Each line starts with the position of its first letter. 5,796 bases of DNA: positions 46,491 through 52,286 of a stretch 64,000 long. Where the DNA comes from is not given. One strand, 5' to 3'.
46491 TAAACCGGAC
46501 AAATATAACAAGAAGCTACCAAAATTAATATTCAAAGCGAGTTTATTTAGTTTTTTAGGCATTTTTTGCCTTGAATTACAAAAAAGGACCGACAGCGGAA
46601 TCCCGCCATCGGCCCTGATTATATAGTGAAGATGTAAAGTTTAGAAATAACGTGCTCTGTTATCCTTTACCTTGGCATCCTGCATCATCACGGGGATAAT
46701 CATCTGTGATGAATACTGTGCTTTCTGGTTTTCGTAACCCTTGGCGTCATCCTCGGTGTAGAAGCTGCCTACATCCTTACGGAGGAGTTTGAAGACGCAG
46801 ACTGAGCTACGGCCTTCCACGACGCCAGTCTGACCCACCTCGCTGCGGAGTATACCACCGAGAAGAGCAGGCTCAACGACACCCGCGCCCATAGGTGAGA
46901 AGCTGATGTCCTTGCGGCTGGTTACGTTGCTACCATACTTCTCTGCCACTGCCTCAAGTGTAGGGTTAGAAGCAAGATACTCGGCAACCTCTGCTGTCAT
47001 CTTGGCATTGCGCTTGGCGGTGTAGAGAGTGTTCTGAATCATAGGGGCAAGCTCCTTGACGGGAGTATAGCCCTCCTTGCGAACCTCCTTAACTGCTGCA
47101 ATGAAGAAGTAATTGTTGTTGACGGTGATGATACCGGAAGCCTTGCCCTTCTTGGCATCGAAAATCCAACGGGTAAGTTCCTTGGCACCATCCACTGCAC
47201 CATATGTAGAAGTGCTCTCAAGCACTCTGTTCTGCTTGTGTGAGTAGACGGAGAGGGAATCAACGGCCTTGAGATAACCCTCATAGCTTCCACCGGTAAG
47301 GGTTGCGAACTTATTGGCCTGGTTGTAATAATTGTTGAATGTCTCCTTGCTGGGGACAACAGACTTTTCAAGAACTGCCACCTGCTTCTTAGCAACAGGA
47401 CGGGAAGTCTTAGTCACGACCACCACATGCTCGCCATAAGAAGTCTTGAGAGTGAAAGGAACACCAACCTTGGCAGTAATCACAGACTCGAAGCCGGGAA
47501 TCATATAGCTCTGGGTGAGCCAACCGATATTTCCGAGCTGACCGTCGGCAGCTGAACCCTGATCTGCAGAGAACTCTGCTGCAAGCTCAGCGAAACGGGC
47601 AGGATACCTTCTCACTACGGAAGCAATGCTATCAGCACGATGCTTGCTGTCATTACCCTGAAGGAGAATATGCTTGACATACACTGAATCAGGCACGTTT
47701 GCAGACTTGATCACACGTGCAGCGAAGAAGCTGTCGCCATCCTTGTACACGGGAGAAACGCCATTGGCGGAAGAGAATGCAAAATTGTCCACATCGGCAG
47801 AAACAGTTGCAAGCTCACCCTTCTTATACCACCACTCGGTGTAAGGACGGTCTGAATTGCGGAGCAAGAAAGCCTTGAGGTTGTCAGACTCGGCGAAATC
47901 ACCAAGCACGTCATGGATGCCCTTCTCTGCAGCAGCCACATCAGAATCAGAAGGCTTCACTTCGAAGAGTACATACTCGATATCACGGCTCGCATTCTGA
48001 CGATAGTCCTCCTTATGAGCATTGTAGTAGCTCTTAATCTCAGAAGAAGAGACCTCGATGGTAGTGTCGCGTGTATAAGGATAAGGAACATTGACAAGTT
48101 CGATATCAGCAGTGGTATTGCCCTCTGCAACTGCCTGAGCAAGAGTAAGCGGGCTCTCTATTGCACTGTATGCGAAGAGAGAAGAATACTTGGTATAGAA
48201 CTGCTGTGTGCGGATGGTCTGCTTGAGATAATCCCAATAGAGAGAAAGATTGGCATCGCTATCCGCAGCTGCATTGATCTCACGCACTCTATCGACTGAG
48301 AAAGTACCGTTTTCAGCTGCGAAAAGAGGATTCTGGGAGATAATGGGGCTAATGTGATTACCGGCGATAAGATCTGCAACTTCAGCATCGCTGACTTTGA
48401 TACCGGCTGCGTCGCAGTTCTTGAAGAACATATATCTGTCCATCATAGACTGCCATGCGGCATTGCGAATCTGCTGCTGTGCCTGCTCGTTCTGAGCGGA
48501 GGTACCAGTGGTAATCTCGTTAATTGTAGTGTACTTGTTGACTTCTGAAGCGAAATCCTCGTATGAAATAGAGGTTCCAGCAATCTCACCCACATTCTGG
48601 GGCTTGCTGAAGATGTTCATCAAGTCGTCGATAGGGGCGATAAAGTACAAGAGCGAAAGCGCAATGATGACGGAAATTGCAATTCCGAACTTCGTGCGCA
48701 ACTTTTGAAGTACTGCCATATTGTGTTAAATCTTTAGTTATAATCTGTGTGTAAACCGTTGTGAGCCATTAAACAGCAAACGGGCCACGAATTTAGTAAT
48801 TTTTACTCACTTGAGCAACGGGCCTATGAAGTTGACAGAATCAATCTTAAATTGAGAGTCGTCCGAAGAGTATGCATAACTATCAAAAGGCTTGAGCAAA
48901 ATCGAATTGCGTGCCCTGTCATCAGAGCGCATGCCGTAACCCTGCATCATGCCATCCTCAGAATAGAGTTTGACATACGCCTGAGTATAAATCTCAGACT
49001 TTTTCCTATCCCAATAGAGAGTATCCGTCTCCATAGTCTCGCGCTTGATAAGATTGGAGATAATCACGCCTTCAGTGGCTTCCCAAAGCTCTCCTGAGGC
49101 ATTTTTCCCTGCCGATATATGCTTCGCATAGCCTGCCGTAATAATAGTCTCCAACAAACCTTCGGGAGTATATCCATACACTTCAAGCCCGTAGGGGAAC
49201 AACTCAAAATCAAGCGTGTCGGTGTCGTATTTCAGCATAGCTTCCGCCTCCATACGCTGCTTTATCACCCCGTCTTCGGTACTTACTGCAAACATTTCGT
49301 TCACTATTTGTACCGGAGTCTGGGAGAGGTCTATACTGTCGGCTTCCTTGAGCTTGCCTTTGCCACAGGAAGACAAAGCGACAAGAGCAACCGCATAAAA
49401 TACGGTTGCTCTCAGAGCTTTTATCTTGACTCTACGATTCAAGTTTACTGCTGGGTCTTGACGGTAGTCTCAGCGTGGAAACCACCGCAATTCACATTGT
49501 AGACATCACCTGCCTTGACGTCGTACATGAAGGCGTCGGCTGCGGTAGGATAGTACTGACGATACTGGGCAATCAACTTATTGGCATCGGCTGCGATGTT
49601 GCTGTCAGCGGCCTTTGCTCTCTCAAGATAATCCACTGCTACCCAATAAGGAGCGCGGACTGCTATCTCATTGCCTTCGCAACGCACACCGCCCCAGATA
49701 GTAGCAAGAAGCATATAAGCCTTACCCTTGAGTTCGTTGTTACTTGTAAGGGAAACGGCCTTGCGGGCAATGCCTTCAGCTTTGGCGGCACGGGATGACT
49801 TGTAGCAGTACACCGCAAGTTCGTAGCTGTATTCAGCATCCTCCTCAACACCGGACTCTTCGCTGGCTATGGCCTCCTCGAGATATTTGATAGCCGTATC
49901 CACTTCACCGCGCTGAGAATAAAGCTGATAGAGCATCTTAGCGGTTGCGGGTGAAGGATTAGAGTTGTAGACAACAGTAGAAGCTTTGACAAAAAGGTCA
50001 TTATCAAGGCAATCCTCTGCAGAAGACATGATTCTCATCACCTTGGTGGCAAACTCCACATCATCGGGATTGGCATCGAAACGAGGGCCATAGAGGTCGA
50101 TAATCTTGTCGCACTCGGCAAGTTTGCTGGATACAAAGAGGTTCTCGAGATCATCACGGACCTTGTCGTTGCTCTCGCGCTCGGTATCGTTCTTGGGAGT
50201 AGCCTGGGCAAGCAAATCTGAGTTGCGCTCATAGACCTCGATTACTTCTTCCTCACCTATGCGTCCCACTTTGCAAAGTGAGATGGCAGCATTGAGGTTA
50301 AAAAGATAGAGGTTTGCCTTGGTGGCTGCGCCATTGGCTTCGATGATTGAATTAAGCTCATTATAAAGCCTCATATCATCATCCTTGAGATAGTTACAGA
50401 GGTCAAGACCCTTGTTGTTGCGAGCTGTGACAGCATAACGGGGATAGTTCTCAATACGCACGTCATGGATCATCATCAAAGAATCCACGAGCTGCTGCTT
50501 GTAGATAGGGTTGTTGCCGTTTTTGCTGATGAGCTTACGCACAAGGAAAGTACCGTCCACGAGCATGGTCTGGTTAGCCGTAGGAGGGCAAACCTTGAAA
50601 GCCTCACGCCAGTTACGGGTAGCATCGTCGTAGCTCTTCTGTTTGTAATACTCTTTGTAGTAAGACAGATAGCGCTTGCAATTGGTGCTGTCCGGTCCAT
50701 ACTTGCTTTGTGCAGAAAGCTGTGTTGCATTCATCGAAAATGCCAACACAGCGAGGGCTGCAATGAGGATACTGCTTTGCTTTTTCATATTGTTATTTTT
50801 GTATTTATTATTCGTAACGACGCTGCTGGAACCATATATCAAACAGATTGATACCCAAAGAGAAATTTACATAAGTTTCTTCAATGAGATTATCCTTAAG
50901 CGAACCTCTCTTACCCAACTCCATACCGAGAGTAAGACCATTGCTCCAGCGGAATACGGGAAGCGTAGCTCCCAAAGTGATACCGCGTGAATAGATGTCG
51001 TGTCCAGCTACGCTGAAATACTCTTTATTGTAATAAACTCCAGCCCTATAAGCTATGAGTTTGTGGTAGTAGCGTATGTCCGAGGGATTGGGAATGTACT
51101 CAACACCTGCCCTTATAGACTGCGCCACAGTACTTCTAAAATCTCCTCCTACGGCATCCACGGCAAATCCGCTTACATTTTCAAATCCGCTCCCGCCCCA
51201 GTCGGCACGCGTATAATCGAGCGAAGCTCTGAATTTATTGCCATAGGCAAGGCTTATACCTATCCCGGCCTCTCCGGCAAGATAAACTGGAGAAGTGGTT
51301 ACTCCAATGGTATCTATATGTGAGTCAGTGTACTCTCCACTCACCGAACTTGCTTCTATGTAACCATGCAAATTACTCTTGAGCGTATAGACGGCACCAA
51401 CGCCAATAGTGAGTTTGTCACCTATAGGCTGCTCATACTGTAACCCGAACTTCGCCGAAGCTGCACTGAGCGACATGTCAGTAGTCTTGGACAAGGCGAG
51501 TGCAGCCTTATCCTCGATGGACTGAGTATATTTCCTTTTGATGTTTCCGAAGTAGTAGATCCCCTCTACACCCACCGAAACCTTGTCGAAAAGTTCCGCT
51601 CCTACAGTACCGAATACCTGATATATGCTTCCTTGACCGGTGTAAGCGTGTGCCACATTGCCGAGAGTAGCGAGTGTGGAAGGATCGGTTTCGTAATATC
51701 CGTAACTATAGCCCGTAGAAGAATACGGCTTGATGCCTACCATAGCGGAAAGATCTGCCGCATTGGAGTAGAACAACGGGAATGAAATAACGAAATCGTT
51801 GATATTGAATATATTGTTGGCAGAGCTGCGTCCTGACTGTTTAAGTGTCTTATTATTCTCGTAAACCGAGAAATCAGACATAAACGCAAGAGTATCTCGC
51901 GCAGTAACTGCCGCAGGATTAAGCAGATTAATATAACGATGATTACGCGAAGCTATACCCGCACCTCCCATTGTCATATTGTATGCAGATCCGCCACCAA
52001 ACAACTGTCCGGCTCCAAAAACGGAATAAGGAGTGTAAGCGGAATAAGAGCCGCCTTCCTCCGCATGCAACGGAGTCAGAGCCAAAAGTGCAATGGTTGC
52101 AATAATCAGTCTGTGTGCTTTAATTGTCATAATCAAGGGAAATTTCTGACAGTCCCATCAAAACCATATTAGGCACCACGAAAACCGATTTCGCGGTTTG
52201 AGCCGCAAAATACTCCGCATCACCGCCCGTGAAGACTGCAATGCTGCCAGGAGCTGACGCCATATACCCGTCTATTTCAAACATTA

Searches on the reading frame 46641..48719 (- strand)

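Call 7: search_protein_families(library=ncbifam, proteins=[window:46641-48719:-])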
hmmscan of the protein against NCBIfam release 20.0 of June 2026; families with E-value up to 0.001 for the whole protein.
window:46641-48719:- (692 aa): 4 families
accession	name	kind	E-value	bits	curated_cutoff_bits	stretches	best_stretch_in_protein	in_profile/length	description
NF008054.0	PRK10788.1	equivalog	1.1e-10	40.8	493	2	373-583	294-510/626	peptidylprolyl isomerase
NF008038.0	PRK10770.1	equivalog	7.9e-06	24.9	394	1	350-449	289-393/431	peptidylprolyl isomerase SurA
NF000809.0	PRK00059.1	equivalog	2.5e-05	23.8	303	0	340-444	191-293/336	peptidylprolyl isomerase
TIGR02933.1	nifM_nitrog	equivalog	0.00015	21.8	168.2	0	341-399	119-182/256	nitrogen fixation protein NifM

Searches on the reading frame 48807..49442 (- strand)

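Call 7: search_protein_families(library=ncbifam, proteins=[window:48807-49442:-])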
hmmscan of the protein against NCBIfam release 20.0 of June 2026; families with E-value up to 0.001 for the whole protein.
window:48807-49442:- (211 aa): 1 family
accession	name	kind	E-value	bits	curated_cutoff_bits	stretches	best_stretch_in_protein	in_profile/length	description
TIGR04409.1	LptC_YrbK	equivalog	4.3e-12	45.9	38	1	13-179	8-169/180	LPS export ABC transporter periplasmic protein LptC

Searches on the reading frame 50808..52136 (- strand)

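Call 7: search_protein_families(library=ncbifam, proteins=[window:50808-52136:-])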
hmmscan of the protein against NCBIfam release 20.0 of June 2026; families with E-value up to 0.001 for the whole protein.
window:50808-52136:- (442 aa): 1 family
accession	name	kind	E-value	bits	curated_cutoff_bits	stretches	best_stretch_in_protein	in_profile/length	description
NF053685.1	BamG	equivalog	7.5e-86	288.7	250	1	34-439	6-396/397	BamG family beta-barrel-assembly machinery protein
